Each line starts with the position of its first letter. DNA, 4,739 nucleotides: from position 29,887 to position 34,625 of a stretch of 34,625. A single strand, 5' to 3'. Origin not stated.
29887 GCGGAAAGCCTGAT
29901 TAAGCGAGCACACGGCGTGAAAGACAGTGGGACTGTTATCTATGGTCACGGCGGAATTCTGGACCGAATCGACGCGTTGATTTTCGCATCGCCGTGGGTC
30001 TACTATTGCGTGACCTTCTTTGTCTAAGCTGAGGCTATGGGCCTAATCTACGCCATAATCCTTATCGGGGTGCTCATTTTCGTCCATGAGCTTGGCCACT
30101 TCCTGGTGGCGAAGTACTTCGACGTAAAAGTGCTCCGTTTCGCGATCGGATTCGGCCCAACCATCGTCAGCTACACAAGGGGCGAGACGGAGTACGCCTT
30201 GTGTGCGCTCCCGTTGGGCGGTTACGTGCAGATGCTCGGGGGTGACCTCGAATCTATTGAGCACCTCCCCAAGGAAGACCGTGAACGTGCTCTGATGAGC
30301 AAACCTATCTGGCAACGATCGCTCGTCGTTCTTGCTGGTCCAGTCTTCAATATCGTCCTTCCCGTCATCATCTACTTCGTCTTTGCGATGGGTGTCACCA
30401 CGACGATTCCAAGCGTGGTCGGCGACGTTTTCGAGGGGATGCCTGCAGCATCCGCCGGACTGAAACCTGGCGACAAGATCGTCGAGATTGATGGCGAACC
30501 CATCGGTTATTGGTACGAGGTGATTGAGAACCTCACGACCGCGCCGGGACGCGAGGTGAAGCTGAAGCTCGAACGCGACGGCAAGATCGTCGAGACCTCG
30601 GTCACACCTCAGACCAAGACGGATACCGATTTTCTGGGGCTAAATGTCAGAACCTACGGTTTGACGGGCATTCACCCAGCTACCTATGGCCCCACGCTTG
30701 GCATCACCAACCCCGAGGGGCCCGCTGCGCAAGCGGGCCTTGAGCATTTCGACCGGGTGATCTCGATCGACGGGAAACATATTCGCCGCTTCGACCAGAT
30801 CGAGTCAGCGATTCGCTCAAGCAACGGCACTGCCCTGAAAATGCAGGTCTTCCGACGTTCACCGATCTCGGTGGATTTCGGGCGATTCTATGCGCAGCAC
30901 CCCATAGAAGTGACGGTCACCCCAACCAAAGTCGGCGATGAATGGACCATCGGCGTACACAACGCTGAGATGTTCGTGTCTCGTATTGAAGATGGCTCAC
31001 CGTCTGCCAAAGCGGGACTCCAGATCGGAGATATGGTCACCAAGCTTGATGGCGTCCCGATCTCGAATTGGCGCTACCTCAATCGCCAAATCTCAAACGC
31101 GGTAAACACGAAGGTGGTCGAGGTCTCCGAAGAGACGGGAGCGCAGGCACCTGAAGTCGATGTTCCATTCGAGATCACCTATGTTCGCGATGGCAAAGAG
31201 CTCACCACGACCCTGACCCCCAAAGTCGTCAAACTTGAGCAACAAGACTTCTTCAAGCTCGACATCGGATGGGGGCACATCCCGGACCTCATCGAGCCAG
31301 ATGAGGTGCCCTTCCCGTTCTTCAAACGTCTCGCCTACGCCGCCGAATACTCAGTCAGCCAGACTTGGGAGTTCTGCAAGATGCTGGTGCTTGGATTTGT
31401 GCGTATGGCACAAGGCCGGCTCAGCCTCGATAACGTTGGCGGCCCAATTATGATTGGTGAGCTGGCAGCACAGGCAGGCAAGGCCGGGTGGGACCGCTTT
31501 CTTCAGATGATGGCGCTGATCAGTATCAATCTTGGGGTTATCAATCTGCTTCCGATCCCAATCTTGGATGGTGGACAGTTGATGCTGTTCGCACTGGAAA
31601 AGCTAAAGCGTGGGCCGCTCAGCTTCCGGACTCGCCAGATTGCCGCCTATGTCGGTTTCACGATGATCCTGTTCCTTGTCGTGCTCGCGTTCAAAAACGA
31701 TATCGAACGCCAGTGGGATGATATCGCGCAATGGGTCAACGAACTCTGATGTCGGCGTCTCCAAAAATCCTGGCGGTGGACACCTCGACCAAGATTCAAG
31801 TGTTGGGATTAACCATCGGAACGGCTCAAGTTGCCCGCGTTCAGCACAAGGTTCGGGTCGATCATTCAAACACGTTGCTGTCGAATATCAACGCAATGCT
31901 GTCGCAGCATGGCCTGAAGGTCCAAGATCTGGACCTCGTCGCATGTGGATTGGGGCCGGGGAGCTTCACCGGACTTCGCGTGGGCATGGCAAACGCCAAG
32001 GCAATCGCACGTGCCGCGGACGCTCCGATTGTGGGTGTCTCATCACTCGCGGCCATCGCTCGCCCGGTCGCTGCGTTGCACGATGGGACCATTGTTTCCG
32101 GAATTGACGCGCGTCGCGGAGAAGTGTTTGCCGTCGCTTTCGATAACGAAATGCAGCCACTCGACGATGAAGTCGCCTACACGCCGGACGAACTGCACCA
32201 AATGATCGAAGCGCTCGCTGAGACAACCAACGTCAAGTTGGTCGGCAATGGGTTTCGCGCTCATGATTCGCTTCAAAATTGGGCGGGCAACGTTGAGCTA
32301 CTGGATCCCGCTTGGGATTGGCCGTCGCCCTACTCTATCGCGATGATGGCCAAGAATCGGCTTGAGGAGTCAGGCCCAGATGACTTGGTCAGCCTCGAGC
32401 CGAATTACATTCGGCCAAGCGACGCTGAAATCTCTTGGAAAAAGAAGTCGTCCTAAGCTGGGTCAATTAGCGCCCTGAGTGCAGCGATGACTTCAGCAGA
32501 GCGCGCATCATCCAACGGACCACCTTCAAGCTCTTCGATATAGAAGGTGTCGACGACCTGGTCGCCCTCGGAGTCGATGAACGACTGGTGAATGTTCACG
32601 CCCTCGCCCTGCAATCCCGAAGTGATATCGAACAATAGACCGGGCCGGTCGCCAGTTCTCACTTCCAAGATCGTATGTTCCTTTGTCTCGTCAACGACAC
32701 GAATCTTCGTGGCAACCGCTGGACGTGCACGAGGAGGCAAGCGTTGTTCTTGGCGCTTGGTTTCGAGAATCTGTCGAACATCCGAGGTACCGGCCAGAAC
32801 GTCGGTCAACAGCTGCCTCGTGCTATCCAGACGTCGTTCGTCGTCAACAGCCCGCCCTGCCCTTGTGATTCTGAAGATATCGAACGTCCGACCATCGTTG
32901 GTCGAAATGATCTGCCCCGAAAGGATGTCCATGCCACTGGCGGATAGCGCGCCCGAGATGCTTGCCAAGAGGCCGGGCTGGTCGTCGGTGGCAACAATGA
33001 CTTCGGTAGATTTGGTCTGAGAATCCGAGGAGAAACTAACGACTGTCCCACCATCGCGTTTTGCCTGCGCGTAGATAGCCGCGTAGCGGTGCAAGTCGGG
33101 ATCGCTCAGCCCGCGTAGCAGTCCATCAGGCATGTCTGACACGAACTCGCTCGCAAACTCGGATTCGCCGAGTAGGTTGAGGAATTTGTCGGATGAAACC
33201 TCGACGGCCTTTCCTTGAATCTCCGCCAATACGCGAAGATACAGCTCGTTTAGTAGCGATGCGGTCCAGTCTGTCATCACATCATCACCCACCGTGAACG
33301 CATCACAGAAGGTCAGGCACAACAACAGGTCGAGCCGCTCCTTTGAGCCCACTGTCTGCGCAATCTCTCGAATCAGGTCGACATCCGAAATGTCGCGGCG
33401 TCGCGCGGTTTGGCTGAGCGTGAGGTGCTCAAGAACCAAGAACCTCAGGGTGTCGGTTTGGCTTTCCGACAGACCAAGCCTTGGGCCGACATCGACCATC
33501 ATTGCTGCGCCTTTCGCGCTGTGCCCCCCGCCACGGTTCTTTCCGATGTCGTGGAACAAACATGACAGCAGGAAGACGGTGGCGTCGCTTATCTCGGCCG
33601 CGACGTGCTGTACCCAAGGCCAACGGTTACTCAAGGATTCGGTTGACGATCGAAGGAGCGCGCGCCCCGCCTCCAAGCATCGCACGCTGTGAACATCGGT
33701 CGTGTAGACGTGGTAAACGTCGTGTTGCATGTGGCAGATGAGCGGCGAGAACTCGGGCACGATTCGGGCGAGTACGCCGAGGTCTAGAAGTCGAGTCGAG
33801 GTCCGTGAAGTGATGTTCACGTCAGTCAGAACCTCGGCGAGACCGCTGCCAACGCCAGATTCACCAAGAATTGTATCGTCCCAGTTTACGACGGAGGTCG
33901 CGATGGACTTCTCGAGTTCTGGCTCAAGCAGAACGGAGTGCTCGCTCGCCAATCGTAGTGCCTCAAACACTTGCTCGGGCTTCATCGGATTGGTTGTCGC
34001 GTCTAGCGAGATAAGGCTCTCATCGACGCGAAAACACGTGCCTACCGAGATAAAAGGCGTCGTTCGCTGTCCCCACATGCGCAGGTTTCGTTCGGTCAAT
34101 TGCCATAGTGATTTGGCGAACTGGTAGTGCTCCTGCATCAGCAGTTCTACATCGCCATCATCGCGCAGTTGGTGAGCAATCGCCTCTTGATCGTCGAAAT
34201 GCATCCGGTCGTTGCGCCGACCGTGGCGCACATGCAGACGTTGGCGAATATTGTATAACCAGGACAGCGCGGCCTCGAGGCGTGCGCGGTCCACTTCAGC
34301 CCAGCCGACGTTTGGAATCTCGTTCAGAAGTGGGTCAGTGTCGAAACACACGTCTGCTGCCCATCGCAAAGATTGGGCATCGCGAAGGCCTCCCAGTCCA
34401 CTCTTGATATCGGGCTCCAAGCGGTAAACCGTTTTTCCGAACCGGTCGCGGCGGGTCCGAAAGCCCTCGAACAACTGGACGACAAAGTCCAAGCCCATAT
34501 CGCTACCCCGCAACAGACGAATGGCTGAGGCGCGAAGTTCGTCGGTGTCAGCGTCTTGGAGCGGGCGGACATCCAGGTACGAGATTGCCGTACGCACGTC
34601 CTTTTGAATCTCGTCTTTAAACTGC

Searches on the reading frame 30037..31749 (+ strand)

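Call 95: search_protein_families(library=pfam, proteins=[window:30037-31749:+], max_evalue=0.0001)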
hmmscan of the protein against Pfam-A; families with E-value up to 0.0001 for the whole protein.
window:30037-31749:+ (570 aa): 6 families
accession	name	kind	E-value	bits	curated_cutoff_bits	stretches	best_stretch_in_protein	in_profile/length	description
PF02163.28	Peptidase_M50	-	3.8e-67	226.3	27.2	1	5-547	1-221/221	Peptidase family M50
PF17820.7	PDZ_6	-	7.7e-29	99.7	27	3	128-180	2-54/54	PDZ domain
PF13180.12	PDZ_2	-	3.7e-27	94.8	27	2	127-189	15-78/80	PDZ domain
PF00595.29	PDZ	-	1.5e-23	83.4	23.2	2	309-353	24-68/81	PDZ domain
PF21558.3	Pept_S41_N_bact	-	1.5e-11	44.5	27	0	137-170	15-48/87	Bacteroidetes, Peptidase, S41 family, N-terminal domain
PF14685.13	PDZ_Tricorn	-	6.1e-09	36.2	25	0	139-183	35-81/88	Tricorn protease PDZ domain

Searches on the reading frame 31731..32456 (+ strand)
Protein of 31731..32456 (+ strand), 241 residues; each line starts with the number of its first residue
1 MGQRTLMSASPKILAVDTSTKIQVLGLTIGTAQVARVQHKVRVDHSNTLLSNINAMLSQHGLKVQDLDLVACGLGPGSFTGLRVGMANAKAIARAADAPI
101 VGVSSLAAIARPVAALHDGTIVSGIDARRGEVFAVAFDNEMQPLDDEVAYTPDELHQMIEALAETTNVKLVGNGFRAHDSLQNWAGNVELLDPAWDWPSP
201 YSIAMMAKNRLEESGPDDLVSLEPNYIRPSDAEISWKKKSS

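Call 95: search_protein_families(library=pfam, proteins=[window:31731-32456:+], max_evalue=0.0001)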
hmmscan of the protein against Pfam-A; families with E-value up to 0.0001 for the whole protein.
window:31731-32456:+ (241 aa): 1 family
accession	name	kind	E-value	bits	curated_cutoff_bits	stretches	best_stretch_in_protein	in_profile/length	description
PF00814.31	TsaD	-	8.1e-27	95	24.8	1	44-236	28-264/264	tRNA N6-adenosine threonylcarbamoyltransferase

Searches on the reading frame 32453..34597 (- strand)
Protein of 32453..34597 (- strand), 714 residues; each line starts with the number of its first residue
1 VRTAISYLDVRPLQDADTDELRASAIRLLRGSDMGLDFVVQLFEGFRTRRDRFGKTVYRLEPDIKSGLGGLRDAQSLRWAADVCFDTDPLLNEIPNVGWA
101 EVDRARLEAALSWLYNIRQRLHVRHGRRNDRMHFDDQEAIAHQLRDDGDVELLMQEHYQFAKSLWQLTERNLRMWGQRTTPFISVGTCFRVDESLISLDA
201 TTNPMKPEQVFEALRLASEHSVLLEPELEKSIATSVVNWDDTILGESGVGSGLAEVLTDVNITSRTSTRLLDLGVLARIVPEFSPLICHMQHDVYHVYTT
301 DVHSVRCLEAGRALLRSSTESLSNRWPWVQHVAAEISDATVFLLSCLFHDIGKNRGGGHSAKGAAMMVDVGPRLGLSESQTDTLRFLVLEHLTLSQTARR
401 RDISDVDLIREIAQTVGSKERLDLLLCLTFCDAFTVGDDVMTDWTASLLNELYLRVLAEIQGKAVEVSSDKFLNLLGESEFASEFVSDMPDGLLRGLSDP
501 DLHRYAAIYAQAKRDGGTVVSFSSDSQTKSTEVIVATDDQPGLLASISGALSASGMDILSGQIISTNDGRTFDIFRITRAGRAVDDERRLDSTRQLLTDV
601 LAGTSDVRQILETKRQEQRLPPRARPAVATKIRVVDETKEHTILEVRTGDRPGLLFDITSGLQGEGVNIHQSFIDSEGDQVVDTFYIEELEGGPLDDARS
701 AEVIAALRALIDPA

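Call 95: search_protein_families(library=pfam, proteins=[window:32453-34597:-], max_evalue=0.0001)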
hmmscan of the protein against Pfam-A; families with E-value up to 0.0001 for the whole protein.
window:32453-34597:- (714 aa): 4 families
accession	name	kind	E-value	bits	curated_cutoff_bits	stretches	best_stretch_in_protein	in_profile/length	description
PF08335.16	GlnD_UR_UTase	-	6e-23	81.9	21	1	47-169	11-138/141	GlnD PII-uridylyltransferase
PF01842.31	ACT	-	6e-13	48.7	27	1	642-694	1-51/66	ACT domain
PF13291.12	ACT_4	-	3e-06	28.3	27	0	532-573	8-49/80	ACT domain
PF22754.3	bHLH-TF_ACT-like_plant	-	2.3e-05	25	27.6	0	537-578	17-56/75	Plant bHLH transcription factor, ACT-like domain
